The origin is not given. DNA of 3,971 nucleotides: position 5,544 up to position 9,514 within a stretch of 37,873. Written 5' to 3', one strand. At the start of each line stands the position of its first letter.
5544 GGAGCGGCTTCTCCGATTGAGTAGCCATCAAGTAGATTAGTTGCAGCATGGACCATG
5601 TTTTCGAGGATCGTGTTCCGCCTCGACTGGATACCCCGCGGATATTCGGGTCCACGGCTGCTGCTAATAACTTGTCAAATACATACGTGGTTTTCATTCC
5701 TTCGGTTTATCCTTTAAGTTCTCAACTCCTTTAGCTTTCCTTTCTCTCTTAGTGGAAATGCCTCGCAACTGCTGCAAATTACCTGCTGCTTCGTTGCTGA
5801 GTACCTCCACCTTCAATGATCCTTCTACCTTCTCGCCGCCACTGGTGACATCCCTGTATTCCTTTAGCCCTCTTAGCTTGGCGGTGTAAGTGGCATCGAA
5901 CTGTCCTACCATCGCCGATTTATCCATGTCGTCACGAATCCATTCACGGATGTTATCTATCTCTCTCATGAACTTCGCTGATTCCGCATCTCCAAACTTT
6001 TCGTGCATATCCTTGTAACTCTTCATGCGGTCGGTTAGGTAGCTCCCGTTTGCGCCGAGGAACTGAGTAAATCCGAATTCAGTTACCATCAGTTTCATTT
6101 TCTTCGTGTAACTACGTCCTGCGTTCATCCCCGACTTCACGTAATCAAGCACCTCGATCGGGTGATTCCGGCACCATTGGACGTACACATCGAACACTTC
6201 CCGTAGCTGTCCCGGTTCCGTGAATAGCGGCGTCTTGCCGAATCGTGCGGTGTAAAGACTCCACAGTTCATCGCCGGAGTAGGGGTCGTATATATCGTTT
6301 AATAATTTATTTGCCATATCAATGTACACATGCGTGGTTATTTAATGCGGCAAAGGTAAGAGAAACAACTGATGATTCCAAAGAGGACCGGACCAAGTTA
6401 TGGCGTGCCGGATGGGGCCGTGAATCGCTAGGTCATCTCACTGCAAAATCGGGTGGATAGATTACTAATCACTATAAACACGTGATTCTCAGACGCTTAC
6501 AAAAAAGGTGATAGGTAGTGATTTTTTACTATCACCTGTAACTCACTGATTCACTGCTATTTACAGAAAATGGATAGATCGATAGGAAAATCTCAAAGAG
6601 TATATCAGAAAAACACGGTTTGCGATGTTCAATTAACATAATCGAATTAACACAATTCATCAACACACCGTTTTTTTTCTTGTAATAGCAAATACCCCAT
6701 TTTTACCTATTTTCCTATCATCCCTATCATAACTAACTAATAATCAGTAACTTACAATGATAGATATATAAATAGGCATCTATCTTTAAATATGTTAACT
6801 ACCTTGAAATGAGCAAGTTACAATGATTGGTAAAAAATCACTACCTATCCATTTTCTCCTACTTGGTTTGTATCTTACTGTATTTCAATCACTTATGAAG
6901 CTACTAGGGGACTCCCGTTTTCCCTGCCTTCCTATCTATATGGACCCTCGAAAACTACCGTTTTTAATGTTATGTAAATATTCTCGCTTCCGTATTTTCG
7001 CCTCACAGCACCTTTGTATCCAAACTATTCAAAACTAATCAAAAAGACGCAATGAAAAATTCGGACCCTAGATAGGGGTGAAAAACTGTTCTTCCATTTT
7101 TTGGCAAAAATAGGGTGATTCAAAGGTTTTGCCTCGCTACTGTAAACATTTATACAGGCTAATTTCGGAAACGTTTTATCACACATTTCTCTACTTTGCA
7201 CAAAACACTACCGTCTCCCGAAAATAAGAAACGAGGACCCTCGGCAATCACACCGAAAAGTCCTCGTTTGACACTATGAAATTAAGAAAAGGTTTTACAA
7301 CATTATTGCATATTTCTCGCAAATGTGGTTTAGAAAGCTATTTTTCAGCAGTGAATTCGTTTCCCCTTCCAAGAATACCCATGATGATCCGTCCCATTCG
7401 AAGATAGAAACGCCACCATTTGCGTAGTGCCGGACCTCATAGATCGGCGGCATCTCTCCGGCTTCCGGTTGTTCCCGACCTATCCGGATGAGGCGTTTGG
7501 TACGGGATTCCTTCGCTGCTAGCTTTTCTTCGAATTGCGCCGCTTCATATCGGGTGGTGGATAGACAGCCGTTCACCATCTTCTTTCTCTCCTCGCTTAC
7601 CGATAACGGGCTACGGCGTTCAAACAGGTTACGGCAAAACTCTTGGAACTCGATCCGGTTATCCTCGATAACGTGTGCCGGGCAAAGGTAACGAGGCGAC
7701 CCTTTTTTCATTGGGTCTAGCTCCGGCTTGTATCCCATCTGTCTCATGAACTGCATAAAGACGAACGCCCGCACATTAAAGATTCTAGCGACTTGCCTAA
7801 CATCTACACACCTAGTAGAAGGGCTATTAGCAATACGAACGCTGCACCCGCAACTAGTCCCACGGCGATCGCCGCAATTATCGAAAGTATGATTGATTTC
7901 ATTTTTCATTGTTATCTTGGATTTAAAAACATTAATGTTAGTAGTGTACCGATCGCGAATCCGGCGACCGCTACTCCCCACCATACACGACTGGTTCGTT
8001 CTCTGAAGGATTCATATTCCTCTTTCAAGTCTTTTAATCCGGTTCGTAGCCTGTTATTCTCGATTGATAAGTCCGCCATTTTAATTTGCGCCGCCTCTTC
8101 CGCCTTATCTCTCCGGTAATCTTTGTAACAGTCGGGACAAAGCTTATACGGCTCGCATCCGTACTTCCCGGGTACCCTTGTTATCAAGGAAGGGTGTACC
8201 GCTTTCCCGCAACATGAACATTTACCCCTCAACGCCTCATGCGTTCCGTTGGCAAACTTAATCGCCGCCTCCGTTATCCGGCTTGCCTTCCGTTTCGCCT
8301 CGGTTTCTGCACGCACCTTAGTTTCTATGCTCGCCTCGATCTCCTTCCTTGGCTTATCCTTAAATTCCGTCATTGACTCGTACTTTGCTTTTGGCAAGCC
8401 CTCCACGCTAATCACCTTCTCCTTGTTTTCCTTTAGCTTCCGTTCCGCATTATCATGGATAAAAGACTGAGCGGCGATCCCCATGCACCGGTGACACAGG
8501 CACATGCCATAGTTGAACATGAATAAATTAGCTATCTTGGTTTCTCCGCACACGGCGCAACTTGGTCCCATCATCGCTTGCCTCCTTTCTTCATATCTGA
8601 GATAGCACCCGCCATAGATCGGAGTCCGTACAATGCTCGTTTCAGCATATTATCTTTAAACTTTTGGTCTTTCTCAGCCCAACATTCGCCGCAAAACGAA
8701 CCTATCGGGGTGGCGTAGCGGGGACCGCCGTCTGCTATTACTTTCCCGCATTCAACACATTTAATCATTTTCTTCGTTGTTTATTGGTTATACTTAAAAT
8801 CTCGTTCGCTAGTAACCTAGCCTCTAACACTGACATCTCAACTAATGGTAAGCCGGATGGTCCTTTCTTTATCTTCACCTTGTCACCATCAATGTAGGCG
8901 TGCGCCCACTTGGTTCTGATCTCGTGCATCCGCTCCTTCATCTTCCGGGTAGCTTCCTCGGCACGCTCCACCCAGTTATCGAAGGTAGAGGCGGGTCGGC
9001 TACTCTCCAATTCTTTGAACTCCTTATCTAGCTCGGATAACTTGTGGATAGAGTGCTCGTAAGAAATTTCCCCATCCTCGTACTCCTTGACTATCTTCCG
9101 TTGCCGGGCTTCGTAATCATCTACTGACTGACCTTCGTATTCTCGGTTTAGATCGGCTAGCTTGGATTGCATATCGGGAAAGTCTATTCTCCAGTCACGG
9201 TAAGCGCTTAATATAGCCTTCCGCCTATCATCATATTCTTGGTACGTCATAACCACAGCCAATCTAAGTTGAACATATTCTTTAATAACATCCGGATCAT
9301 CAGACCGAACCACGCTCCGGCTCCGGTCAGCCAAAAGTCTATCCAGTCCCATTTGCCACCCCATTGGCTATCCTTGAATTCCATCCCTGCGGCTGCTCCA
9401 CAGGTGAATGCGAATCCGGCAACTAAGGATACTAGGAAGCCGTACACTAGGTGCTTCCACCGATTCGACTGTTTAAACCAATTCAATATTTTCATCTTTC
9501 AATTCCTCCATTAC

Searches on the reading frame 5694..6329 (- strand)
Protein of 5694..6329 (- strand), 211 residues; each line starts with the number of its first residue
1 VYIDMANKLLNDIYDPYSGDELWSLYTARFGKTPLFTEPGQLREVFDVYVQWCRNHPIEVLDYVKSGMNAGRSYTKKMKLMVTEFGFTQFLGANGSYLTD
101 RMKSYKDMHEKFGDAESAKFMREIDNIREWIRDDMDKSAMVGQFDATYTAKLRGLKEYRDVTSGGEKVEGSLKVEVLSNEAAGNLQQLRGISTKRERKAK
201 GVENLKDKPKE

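Call 27: find_related_loci(query=window:5694-6329:-, collection=viral_contigs, flank=2500)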
Query window:5694-6329:- (211 aa) in viral_contigs; peptide patterns used: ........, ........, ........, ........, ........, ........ (x = any residue, [..] = any of these).
12 stretches matched a pattern; 3 encode a relative of the query (tblastn E <= 1e-3); 3 distinct loci.
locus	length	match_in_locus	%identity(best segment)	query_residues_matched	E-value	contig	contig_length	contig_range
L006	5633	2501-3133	97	1-211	3e-142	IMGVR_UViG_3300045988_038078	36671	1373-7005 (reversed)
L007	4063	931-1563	97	1-211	1e-142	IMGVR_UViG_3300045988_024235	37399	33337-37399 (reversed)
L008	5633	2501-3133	96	1-211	5e-141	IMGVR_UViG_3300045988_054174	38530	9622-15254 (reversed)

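Call 29: find_related_loci(query=A2, collection=viral_contigs, flank=2500)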
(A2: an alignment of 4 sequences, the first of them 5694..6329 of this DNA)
Query A2 (211 aa) in viral_contigs; peptide patterns used: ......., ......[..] (x = any residue, [..] = any of these).
140 stretches matched a pattern; 7 encode a relative of the query (tblastn E <= 1e-3); 7 distinct loci.
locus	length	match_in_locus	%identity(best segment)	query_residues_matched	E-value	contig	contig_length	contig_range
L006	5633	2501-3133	97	1-211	8e-142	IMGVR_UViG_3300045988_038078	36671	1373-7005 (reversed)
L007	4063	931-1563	97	1-211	3e-142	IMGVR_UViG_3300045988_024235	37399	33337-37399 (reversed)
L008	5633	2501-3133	96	1-211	1e-140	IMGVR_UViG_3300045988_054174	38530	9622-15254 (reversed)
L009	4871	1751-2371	84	5-211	3e-121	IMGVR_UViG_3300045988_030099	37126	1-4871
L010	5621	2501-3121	82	5-211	2e-119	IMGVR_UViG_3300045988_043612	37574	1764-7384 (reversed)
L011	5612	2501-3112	82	5-208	1e-118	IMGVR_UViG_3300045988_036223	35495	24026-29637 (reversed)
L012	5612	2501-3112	82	5-208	9e-119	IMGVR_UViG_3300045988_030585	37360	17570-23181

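Call 30: search_dna_similar(query=window:5694-6329:-, collection=phages, mode=protein, max_rows=60, rows=spread)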
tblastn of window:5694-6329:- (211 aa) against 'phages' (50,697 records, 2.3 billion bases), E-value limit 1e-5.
Records with a match: 135; places in all: 135; records where one place covers at least 80% of the query: 85.
Best place of each record, by identity: 95-99% 4; 80-90% 45; 60-80% 4; <60% 82.
By first word of the organism name: Bacteroides 96; Phocaeicola 24; Parabacteroides 13; Bacteriophage 1; OM05-12 1.
By host as written in the record: Bacteroides thetaiotaomicron VPI-5482 10; Bacteroides thetaiotaomicron DA638 8; Bacteroides ovatus DA687 6; Bacteroides caccae DA679 5; Phocaeicola dorei DA26 5; Parabacteroides merdae DA116 5; Bacteroides fragilis BL19 4; Bacteroides ovatus DA735 4; and 58 more.
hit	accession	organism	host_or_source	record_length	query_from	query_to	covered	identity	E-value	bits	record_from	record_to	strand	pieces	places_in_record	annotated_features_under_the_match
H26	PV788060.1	Bacteroides phage BT12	Bacteroides thetaiotaomicron VPI-5482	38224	1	211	100%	96.7%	8e-137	427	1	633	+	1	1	terminase small subunit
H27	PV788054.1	Bacteroides phage BT23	Bacteroides thetaiotaomicron VPI-5482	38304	1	211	100%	96.7%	8e-137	427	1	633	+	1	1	terminase small subunit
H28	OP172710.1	Bacteroides phage BT61P2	Bacteroides thetaiotaomicron DA61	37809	5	211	98%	85.5%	4e-118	374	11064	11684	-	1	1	hypothetical protein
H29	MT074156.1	Bacteroides phage SJC18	Bacteroides thetaiotaomicron VPI-5504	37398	5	211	98%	85.0%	2e-118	375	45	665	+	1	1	hypothetical protein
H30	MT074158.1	Bacteroides phage SJC22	Bacteroides thetaiotaomicron VPI-5506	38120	5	211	98%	85.0%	2e-118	375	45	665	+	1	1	hypothetical protein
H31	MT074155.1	Bacteroides phage SJC17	Bacteroides thetaiotaomicron VPI-5503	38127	5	211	98%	85.0%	2e-118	375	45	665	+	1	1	hypothetical protein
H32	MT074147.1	Bacteroides phage SJC09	Bacteroides thetaiotaomicron VPI-5495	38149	5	211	98%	85.0%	2e-118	375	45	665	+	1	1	hypothetical protein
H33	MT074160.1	Bacteroides phage SJC25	Bacteroides thetaiotaomicron VPI-5508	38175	5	211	98%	85.0%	2e-118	375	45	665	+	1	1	hypothetical protein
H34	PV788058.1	Bacteroides phage BT03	Bacteroides thetaiotaomicron VPI-5482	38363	5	211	98%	85.0%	3e-118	374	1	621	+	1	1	terminase small subunit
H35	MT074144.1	Bacteroides phage HNL35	Bacteroides thetaiotaomicron VPI-5492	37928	5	211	98%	84.5%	1e-117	372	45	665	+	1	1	hypothetical protein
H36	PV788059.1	Bacteroides phage BT04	Bacteroides thetaiotaomicron VPI-5482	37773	5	211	98%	84.5%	2e-117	372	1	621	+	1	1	terminase small subunit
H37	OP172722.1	Bacteroides phage BT638P4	Bacteroides thetaiotaomicron DA638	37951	5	211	98%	83.6%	3e-117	372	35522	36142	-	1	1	hypothetical protein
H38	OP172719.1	Bacteroides phage BT638P1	Bacteroides thetaiotaomicron DA638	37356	5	211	98%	83.6%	7e-117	370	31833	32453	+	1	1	hypothetical protein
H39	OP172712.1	Bacteroides phage BT401P2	Bacteroides thetaiotaomicron BSC401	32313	5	211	98%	83.6%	4e-116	368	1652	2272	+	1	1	hypothetical protein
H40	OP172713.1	Bacteroides phage BT401P3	Bacteroides thetaiotaomicron BSC401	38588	5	211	98%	83.6%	4e-116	368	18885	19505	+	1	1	hypothetical protein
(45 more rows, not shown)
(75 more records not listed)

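Call 38: search_protein_families(library=pfam, proteins=[window:5694-6329:-], max_evalue=0.01)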
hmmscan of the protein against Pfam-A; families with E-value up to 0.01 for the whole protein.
window:5694-6329:- (211 aa): 1 family
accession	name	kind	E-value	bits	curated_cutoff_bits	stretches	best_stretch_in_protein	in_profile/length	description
PF16677.11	GP3_package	-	0.00018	22.1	29.4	1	33-157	3-101/105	DNA-packaging protein gp3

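Call 39: search_protein_families(library=phrogs, proteins=[window:5694-6329:-], max_evalue=0.001)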
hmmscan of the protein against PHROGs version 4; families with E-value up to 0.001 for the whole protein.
window:5694-6329:- (211 aa): 1 family
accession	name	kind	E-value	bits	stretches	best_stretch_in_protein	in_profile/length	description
phrog_606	-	head and packaging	4.2e-11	44.2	1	19-176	8-151/167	terminase small subunit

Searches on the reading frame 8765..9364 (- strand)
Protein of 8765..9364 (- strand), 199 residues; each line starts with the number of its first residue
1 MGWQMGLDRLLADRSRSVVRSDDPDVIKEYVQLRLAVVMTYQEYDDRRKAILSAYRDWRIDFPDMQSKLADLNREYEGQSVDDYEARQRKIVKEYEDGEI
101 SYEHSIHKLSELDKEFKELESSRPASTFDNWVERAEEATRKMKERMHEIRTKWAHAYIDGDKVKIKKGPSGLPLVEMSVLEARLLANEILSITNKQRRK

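Call 38: search_protein_families(library=pfam, proteins=[window:8765-9364:-], max_evalue=0.01)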
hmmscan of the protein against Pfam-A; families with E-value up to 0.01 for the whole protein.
window:8765-9364:- (199 aa): 1 family
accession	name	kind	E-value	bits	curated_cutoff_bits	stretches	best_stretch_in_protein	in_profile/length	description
PF23379.1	DUF7096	-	0.0042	17.4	27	0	79-121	117-159/208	Domain of unknown function (DUF7096)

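Call 39: search_protein_families(library=phrogs, proteins=[window:8765-9364:-], max_evalue=0.001)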
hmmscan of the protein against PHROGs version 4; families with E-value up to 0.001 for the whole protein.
window:8765-9364:- (199 aa): 0 families
